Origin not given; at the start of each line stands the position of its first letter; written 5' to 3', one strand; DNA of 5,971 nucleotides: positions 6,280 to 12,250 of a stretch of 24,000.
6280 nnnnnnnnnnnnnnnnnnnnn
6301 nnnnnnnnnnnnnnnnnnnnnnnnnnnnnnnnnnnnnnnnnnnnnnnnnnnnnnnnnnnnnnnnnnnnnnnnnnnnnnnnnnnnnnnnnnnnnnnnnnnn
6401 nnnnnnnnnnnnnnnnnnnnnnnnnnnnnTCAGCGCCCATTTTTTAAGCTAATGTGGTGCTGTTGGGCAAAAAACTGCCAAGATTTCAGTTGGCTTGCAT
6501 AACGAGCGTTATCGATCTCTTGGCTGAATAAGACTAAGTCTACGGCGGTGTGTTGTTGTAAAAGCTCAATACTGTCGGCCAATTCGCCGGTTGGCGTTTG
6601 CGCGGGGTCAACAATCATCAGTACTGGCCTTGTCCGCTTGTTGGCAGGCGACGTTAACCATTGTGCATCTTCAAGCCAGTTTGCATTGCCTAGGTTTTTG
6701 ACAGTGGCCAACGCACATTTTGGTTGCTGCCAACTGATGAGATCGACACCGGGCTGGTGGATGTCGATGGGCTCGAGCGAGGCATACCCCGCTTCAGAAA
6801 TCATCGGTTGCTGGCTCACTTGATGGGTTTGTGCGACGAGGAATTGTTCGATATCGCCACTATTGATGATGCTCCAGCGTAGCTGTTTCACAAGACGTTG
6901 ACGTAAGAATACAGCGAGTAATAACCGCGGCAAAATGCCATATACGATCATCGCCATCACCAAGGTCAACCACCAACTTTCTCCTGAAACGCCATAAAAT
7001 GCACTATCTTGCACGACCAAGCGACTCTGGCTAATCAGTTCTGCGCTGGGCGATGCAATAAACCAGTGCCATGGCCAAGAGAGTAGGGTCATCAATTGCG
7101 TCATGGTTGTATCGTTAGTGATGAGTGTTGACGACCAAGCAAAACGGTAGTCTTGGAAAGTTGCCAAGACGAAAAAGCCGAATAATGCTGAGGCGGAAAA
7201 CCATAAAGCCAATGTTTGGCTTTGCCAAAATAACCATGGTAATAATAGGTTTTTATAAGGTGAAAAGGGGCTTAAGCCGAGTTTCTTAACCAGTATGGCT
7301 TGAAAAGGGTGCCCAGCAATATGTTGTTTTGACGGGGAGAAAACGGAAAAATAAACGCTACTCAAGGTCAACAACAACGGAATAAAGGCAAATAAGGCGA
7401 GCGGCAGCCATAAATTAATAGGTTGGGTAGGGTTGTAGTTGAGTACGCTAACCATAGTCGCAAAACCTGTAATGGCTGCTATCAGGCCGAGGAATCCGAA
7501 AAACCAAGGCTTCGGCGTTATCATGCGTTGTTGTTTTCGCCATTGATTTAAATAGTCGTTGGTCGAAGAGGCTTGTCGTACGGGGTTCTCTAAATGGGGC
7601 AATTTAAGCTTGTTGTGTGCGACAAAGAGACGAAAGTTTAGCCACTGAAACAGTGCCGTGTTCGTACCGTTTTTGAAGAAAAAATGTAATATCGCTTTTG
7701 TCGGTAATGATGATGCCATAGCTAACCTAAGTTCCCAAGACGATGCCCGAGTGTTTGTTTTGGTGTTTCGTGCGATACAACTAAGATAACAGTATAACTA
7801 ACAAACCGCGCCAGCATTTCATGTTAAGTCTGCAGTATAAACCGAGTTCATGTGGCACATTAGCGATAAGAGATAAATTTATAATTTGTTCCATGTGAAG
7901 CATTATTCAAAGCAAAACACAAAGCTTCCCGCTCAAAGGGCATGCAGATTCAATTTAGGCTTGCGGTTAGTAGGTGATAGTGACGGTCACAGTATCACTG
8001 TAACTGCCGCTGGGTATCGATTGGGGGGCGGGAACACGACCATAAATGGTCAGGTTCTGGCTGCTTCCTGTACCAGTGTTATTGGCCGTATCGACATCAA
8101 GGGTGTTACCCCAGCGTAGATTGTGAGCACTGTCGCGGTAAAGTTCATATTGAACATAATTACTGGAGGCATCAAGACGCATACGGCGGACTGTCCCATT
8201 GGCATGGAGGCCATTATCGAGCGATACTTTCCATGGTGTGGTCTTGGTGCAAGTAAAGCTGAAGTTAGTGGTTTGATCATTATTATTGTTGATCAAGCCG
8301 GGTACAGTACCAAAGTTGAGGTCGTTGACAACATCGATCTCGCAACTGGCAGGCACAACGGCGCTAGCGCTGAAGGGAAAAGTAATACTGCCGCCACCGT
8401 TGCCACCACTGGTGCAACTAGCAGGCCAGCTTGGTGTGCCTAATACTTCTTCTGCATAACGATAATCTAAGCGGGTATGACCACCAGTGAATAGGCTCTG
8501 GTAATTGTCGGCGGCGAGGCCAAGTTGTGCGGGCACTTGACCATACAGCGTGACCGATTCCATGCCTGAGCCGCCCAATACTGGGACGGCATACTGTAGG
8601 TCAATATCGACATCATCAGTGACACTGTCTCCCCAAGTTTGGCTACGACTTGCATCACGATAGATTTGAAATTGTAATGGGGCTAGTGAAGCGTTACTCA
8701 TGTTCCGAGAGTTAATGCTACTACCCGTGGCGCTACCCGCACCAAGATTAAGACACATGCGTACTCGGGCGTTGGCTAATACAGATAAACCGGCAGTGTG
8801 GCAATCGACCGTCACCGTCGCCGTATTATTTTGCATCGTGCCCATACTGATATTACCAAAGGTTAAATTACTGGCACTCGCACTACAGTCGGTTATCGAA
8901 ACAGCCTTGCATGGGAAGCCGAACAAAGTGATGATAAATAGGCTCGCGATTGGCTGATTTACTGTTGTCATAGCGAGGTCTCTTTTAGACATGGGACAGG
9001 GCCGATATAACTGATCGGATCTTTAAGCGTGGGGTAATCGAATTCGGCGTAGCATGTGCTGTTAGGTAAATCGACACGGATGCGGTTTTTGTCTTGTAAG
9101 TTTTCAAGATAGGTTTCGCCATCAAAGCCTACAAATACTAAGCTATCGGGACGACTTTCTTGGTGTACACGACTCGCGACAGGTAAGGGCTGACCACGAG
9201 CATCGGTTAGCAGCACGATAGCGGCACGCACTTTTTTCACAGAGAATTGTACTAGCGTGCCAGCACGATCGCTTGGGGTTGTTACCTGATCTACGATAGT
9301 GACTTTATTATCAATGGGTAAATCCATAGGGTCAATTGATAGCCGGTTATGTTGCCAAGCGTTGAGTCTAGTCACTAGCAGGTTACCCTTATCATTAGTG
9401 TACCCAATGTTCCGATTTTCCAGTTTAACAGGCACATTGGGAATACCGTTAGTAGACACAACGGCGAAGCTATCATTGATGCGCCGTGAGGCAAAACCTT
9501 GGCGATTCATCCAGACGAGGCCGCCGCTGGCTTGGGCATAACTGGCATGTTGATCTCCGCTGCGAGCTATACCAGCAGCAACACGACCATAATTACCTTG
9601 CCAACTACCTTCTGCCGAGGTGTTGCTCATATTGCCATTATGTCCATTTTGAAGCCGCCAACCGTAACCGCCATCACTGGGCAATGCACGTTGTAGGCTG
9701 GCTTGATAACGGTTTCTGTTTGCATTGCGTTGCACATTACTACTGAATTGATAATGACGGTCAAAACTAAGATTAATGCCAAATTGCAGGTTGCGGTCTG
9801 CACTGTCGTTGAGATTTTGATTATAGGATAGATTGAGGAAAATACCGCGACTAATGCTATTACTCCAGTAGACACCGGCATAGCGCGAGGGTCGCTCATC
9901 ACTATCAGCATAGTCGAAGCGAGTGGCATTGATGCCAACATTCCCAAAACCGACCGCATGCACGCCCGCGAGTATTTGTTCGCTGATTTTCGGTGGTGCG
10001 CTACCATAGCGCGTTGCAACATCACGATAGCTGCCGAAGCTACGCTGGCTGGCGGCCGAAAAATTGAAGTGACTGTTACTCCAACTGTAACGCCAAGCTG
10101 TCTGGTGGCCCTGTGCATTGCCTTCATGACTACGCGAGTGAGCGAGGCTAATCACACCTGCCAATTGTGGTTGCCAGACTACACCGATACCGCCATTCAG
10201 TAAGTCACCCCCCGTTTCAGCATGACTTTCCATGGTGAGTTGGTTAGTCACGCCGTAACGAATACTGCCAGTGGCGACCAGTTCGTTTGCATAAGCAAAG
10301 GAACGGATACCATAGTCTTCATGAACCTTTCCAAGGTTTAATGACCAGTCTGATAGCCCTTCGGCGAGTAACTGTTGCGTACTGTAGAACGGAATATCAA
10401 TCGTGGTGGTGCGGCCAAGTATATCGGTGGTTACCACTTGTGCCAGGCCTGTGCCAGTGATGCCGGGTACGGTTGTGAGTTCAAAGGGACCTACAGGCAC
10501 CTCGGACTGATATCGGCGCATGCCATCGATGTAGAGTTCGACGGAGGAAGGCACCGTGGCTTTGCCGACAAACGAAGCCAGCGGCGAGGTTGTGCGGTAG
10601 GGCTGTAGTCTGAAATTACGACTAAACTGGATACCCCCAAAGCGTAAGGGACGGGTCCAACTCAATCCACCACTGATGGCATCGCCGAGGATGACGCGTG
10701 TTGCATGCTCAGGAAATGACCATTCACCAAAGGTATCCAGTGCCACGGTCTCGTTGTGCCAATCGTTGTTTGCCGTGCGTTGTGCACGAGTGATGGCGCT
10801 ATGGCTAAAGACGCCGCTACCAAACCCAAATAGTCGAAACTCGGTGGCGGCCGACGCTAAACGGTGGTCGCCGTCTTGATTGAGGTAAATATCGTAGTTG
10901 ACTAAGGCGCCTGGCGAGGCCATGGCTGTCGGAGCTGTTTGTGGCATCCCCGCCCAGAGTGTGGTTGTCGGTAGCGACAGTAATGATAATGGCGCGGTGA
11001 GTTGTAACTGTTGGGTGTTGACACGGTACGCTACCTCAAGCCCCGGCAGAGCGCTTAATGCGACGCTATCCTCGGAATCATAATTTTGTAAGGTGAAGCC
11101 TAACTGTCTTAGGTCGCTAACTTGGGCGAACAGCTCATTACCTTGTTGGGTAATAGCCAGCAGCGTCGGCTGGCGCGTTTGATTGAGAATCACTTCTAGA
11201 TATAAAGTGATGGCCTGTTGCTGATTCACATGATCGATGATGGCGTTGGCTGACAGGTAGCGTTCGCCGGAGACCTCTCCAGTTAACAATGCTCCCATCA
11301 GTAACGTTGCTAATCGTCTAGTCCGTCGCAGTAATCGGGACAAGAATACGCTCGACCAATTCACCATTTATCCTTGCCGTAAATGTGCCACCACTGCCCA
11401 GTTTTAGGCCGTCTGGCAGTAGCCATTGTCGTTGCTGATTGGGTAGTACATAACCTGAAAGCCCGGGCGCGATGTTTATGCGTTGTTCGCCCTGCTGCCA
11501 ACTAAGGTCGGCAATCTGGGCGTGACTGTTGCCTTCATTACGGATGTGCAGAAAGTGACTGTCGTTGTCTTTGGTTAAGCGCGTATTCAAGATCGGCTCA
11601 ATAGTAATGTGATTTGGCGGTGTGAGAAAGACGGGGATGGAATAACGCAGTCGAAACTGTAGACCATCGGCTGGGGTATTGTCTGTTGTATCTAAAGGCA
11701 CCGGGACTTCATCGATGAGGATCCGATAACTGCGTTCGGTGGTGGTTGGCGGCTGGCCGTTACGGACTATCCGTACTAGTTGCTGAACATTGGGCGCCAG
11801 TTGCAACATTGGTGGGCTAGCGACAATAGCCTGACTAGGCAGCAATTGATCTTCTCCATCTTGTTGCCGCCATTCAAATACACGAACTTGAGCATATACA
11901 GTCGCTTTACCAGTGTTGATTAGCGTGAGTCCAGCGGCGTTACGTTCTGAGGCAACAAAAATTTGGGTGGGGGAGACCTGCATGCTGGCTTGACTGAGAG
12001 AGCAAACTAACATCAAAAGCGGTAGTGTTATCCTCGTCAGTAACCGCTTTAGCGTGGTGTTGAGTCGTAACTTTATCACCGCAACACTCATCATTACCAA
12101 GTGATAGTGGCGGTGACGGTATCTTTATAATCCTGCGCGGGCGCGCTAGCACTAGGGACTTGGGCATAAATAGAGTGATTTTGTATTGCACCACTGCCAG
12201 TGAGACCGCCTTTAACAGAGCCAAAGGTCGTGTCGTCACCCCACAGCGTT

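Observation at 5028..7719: Uncharacterised two-gene module: DUF2868-like polytopic membrane protein plus membrane-associated GTPase (DUF3482-like) with a divergent G4 region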

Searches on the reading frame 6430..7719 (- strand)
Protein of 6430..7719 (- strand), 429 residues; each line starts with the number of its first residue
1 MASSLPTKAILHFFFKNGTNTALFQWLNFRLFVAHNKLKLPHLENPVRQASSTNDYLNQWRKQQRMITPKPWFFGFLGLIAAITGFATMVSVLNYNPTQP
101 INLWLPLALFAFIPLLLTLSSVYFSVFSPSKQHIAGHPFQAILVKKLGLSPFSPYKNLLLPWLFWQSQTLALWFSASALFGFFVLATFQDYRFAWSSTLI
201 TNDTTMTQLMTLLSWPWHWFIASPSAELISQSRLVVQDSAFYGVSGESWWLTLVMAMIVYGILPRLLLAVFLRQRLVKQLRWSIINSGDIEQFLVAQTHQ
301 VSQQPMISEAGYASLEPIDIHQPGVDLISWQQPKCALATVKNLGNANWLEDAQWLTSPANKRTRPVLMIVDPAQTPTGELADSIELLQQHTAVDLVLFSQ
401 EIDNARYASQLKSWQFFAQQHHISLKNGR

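Call 3: search_protein_families(library=pfam, proteins=[window:6430-7719:-], max_evalue=0.01)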
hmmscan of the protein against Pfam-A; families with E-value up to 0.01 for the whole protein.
window:6430-7719:- (429 aa): 1 family
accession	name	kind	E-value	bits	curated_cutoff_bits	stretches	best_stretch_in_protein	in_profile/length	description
PF11067.13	DUF2868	-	2e-27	97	26.8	1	156-420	21-312/315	Protein of unknown function (DUF2868)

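Call 4: search_protein_families(library=ncbifam, proteins=[window:6430-7719:-], max_evalue=0.01)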
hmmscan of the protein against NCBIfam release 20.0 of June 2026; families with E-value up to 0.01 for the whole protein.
window:6430-7719:- (429 aa): 0 families

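Call 11: find_homologous_proteins(query=window:6430-7719:-)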
Query window:6430-7719:- (429 aa): 55 proteins with E <= 0.001 among 8000 candidates.
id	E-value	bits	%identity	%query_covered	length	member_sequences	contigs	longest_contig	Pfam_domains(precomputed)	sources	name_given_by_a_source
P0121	3.3e-286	967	100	100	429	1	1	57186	PF11067.14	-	-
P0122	1.1e-212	725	75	100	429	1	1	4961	PF11067.14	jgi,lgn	-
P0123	3.2e-198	677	71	100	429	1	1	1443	PF11067.14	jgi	jgi:hypothetical protein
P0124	3.5e-179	614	64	100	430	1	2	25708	PF11067.14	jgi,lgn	jgi:hypothetical protein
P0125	7.4e-178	610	66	98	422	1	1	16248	PF11067.14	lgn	-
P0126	6.1e-167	574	62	98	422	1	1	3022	PF11067.14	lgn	-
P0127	1.2e-153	530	55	100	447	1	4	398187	PF11067.14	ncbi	-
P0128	1.8e-153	530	55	100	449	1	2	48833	PF11067.14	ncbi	-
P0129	6.5e-147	508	54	100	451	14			PF11067.14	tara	tara:strand:+ start:263 stop:1618 length:1356 start_codon:yes stop_codon:yes gene_type:complete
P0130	1.2e-142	494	53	100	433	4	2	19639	PF11067.14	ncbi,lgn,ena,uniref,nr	ncbi:MAG TPA: DUF2868 domain-containing protein [Methylophaga aminisulfidivorans]|uniref:DUF2868 dom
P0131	1.5e-138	481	52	100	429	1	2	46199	PF11067.14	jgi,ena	-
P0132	4.3e-138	479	54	100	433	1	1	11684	PF11067.14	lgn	-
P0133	7.4e-138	478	53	100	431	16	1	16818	PF11067.14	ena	-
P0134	9.8e-138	478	53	100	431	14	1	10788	PF11067.14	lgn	-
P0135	1.8e-137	477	54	100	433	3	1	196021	PF11067.14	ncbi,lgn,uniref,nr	ncbi:DUF2868 domain-containing protein [Methylophaga sulfidovorans]|uniref:DUF2868 domain-containing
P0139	1.3e-135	471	52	100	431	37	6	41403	PF11067.14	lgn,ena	-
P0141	2.6e-135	470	51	100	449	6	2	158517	PF11067.14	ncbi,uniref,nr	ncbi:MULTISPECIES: DUF2868 domain-containing protein [unclassified Oceanobacter]|uniref:DUF2868 doma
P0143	5.8e-134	465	51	100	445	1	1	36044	PF11067.14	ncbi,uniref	ncbi:DUF2868 domain-containing protein [Pseudomaricurvus sp.]|uniref:DUF2868 domain-containing prote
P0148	1.0e-131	458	50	98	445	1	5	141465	PF11067.14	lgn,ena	-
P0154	1.0e-119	419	50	98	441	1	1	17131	PF11067.14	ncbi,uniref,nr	ncbi:DUF2868 domain-containing protein [Halioxenophilus sp. WMMB6]|uniref:DUF2868 domain-containing 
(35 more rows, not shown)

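Call 33: predict_structure(alignment_id=A2)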
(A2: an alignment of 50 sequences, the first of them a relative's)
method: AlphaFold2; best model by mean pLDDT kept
length: 429 residues; sequences in the alignment: 50
mean_pLDDT: 82.8   pTM: 0.62
mean pLDDT of the five models: 82.8, 82.3, 82.1, 80.0, 76.4
residues with pLDDT >= 90: 144; 70-90: 224; 50-70: 37; < 50: 24
segments of 3 or more residues with pLDDT < 50: 1-3, 47-49, 237-240, 242-245, 302-310
pLDDT, mean of each block of 10 residues (from residue 1): 64 91 93 78 54 82 84 90 96 84 92 94 79 65 83 87 92 96 89 82 89 93 87 64 63 94 96 94 88 76 43 75 86 82 83 85 88 84 87 87 69 86 86
secondary structure, 60 per line:
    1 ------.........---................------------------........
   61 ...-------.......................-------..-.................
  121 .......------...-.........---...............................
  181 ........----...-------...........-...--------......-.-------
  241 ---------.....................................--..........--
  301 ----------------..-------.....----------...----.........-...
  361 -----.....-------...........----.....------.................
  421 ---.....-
elements in order: H7-15 H19-34 H53-63 H71-93 H104-127 H138-146 H150-188 E193-195 H203-213 H226-231 H250-286 H289-298 E326-330 E341-343 H348-356 E366-370 H378-388 E393-397 H404-420 E424-428

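Call 37: fold_search(model_id=the predicted structure, library=pdb)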
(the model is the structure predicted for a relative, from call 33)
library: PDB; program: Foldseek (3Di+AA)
matches with E <= 10: 399; with E <= 0.001: 0
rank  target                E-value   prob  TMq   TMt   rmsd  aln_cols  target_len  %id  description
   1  9dkf_A                1.6e-02  0.23  0.14  0.08  25.4       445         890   11  Ca2+ bound aplysia Slo1 R202Q (released 2025-06-18)
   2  6v38_A                2.2e-02  0.23  0.15  0.09  25.2       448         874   11  Cryo-EM structure of Ca2+-bound hsSlo1 channel (released 2019-12-25)
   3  9dic_A                3.0e-02  0.15  0.12  0.07  23.1       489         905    9  Apo aplysia Slo1 - R196Q (released 2025-06-18)
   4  9czq_A                8.6e-02  0.12  0.13  0.08  25.6       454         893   13  Ca2+ bound open-inactivated hSlo1 + beta2N-beta4 channel in detergent. (released 2025-03-05)
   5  6v22_A                9.5e-02  0.12  0.13  0.08  25.9       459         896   11  Cryo-EM structure of Ca2+-bound hsSlo1-beta4 channel complex (released 2019-12-25)
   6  9jo3_B                1.3e-01  0.11  0.14  0.08  25.1       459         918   12  Cryo-EM structure of human BKca channel-compound 10b complex (released 2025-02-26)
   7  9dkl_A                1.3e-01  0.10  0.12  0.08  24.9       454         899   12  Ca2+ bound aplysia Slo1 F304A (released 2025-06-18)
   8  8s3e_A                1.7e-01  0.09  0.13  0.08  26.4       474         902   10  Structure of rabbit Slo1 in complex with gamma1/LRRC26 (released 2024-04-10)
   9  8chb_A                1.8e-01  0.09  0.15  0.12  23.2       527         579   11  Inward-facing conformation of the ABC transporter BmrA C436S/A582C cross-linked mutant (released 2023-12-20)
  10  5msd                  1.9e-01  0.90  0.17  0.12   5.1       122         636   16  Structure of the A domain of carboxylic acid reductase (CAR) from Nocardia iowensis in complex with AMP and benzoic acid (released 2017-07-05)
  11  8gh9_A                1.9e-01  0.09  0.13  0.09  22.2       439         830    9  Cryo-EM structure of hSlo1 in total membrane vesicles (released 2023-05-10)
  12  9czm_A                2.0e-01  0.07  0.12  0.07  27.4       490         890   11  Ca2+ bound open-inactivated hSlo1 + beta2N-beta4 channel in nanodisc. (released 2025-03-05)
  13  9dit_A                2.1e-01  0.07  0.11  0.07  21.6       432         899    9  Ca2+ bound aplysia Slo1 R199Q (released 2025-06-18)
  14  8ghf_A                2.1e-01  0.07  0.12  0.08  25.4       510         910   11  cryo-EM structure of hSlo1 in plasma membrane vesicles (released 2023-05-10)
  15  6v3g_A                2.4e-01  0.07  0.12  0.07  27.5       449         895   10  Cryo-EM structure of Ca2+-free hsSlo1 channel (released 2019-12-25)
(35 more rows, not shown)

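Call 39: search_solved_structures(query=A2, max_evalue=10)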
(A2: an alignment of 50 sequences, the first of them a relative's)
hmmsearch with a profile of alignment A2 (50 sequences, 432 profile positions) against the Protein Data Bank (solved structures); distinct sequences matched with E-value up to 10: 0.

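Call 40: search_protein_families(library=padloc, proteins=[window:6430-7719:-], max_evalue=0.1)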
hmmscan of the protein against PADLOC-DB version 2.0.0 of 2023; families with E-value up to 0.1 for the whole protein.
window:6430-7719:- (429 aa): 0 families

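Call 77: search_protein_families(library=pfam, alignment_id=A2, max_evalue=1)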
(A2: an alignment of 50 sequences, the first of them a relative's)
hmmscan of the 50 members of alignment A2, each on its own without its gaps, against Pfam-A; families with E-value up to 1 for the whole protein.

A. member 1, P0121 (429 aa): 1 family
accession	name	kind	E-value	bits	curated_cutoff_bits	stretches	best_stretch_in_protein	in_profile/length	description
PF11067.13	DUF2868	-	2e-27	97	26.8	1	156-420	21-312/315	Protein of unknown function (DUF2868)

B. families by the number of members that match (of 50 scanned): 20 families
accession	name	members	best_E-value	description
PF11067.13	DUF2868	50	5.4e-35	Protein of unknown function (DUF2868)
PF07662.18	Nucleos_tra2_C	17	0.0029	Na+ dependent nucleoside transporter C-terminus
PF16617.10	INTAP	3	0.027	Intersectin and clathrin adaptor AP2 binding region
PF25199.1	nSTAND_NTPase5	2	0.02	Novel STAND NTPase 5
PF19337.4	BAMBI_C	2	0.027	BMP and activin membrane-bound inhibitor homolog C-terminus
PF11293.13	DUF3094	2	0.032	Protein of unknown function (DUF3094)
PF20281.3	CTD5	1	0.014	C-terminal domain 5 of the ABC-three component (ABC-3C) systems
PF10108.15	DNA_pol_B_exo2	1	0.018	Predicted 3'-5' exonuclease related to the exonuclease domain of PolB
PF09921.14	DUF2153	1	0.023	Uncharacterized protein conserved in archaea (DUF2153)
PF07787.17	TMEM43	1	0.037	Transmembrane protein 43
PF24057.1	DUF7358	1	0.037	Domain of unknown function (DUF7358)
PF14862.11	Defensin_big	1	0.07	Big defensin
PF03821.22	Mtp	1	0.085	Golgi 4-transmembrane spanning transporter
PF11455.13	MazE-like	1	0.089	Antitoxin MazE-like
PF15183.11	MRAP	1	0.17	Melanocortin-2 receptor accessory protein family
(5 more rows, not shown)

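Call 78: search_protein_families(library=pfam, proteins=[P0127, P0129, P0130, P0133, P0135, P0139, P0141, P0143, P0148, P0154], max_evalue=1)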
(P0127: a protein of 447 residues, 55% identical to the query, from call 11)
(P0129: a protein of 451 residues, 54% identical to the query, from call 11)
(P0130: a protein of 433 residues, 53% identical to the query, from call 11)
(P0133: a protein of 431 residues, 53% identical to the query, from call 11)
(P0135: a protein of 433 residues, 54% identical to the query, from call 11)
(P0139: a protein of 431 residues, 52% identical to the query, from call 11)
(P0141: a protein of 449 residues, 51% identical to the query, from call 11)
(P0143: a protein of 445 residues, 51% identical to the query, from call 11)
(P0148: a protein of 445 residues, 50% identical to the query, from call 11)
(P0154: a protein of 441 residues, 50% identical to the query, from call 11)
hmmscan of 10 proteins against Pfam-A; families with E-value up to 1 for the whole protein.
P0127 (447 aa): 2 families
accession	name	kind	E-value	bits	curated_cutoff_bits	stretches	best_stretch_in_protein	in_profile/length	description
PF11067.13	DUF2868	-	5e-27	95.7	26.8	1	167-438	21-312/315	Protein of unknown function (DUF2868)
PF07662.18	Nucleos_tra2_C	-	0.082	13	32.3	1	180-241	59-122/213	Na+ dependent nucleoside transporter C-terminus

P0129 (451 aa): 3 families
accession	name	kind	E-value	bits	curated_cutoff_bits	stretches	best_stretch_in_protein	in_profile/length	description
PF11067.13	DUF2868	-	9e-32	111.3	26.8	1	170-441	14-311/315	Protein of unknown function (DUF2868)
PF07662.18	Nucleos_tra2_C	-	0.042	14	32.3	1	194-258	63-129/213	Na+ dependent nucleoside transporter C-terminus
PF03821.22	Mtp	-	0.085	12.9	25.2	1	94-174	78-157/229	Golgi 4-transmembrane spanning transporter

P0130 (433 aa): 3 families
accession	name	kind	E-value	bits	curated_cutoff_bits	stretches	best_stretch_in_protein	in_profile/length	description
PF11067.13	DUF2868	-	3.5e-26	92.9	26.8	1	156-423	21-314/315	Protein of unknown function (DUF2868)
PF15183.11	MRAP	-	0.17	12.3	27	1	95-144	33-82/89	Melanocortin-2 receptor accessory protein family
PF07662.18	Nucleos_tra2_C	-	0.41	10.7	32.3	1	176-229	67-121/213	Na+ dependent nucleoside transporter C-terminus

P0133 (431 aa): 4 families
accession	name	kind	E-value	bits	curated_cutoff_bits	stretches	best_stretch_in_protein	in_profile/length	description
PF11067.13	DUF2868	-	8e-27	95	26.8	1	155-419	22-312/315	Protein of unknown function (DUF2868)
PF07662.18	Nucleos_tra2_C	-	0.0041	17.2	32.3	1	175-229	68-123/213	Na+ dependent nucleoside transporter C-terminus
PF19337.4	BAMBI_C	-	0.027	14.7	27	1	238-299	19-75/138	BMP and activin membrane-bound inhibitor homolog C-terminus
PF11293.13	DUF3094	-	1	9.6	27.1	1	286-304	10-28/55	Protein of unknown function (DUF3094)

P0135 (433 aa): 5 families
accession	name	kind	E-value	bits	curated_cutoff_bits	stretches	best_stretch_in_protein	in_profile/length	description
PF11067.13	DUF2868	-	5.2e-27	95.6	26.8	1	156-421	21-312/315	Protein of unknown function (DUF2868)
PF07662.18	Nucleos_tra2_C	-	0.01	15.9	32.3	1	177-231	68-123/213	Na+ dependent nucleoside transporter C-terminus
PF11293.13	DUF3094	-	0.032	14.3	27.1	0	289-306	11-28/55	Protein of unknown function (DUF3094)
PF16617.10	INTAP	-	0.046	14.6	25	1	41-76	52-87/115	Intersectin and clathrin adaptor AP2 binding region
PF19337.4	BAMBI_C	-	0.056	13.7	27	1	239-300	18-74/138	BMP and activin membrane-bound inhibitor homolog C-terminus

P0139 (431 aa): 4 families
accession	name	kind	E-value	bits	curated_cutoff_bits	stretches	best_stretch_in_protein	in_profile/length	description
PF11067.13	DUF2868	-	2.2e-27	96.9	26.8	1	154-419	21-312/315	Protein of unknown function (DUF2868)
PF07662.18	Nucleos_tra2_C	-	0.0029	17.8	32.3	1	50-156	44-142/213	Na+ dependent nucleoside transporter C-terminus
PF20281.3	CTD5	-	0.014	15.4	25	1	186-284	35-125/207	C-terminal domain 5 of the ABC-three component (ABC-3C) systems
PF16617.10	INTAP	-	0.027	15.3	25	1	44-77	57-90/115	Intersectin and clathrin adaptor AP2 binding region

P0141 (449 aa): 2 families
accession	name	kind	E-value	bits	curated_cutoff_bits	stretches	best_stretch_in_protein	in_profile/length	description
PF11067.13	DUF2868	-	6.7e-30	105.1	26.8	1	159-441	18-313/315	Protein of unknown function (DUF2868)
PF07662.18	Nucleos_tra2_C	-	0.056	13.5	32.3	1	188-244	63-121/213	Na+ dependent nucleoside transporter C-terminus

P0143 (445 aa): 2 families
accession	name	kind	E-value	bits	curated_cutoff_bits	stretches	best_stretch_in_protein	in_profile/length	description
PF11067.13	DUF2868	-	6.2e-30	105.3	26.8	1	161-438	20-314/315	Protein of unknown function (DUF2868)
PF25199.1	nSTAND_NTPase5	-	0.084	13.1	34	1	361-414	85-136/145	Novel STAND NTPase 5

P0148 (445 aa): 3 families
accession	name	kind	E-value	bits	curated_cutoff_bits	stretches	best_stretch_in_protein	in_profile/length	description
PF11067.13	DUF2868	-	1.1e-30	107.7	26.8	1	156-431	20-307/315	Protein of unknown function (DUF2868)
PF07662.18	Nucleos_tra2_C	-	0.04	14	32.3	1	187-242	67-123/213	Na+ dependent nucleoside transporter C-terminus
PF11455.13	MazE-like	-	0.089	13.2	22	1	104-117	11-24/65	Antitoxin MazE-like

P0154 (441 aa): 1 family
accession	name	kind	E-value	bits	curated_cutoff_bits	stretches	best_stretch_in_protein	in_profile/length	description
PF11067.13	DUF2868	-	8.3e-26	91.7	26.8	1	148-426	20-314/315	Protein of unknown function (DUF2868)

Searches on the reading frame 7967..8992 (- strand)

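Call 45: search_protein_families(library=pfam, proteins=[window:7967-8992:-], max_evalue=0.001)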
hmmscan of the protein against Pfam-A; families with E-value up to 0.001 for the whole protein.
window:7967-8992:- (341 aa): 1 family
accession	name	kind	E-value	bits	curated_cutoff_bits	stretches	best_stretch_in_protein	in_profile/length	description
PF05229.21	SCPU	-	1.2e-54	184.9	22.4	2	204-338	2-138/138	Spore Coat Protein U domain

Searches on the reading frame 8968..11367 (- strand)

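Call 45: search_protein_families(library=pfam, proteins=[window:8968-11367:-], max_evalue=0.001)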
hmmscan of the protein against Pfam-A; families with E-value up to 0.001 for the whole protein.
window:8968-11367:- (799 aa): 2 families
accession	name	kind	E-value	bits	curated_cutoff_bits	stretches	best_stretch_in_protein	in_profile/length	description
PF00577.26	Usher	-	2.5e-38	132.7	27.1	1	197-699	24-540/549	Outer membrane usher protein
PF13953.12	PapC_C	-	1.1e-10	41.6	27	1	720-779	4-65/66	PapC C-terminal domain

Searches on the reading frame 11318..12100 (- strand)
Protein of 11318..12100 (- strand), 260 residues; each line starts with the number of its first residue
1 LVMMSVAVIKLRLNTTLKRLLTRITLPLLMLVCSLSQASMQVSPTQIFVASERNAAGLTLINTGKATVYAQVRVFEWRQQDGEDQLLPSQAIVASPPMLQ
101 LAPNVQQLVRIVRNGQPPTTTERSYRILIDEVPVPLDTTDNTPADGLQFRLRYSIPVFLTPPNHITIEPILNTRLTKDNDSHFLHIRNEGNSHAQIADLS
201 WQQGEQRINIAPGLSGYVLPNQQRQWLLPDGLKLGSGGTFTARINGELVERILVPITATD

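Call 45: search_protein_families(library=pfam, proteins=[window:11318-12100:-], max_evalue=0.001)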
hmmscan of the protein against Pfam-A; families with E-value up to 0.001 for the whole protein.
window:11318-12100:- (260 aa): 1 family
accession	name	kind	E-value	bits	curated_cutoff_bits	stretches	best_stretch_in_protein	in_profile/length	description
PF00345.26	PapD_N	-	7.6e-20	71.6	23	1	40-162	2-123/126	Pili and flagellar-assembly chaperone, PapD N-terminal domain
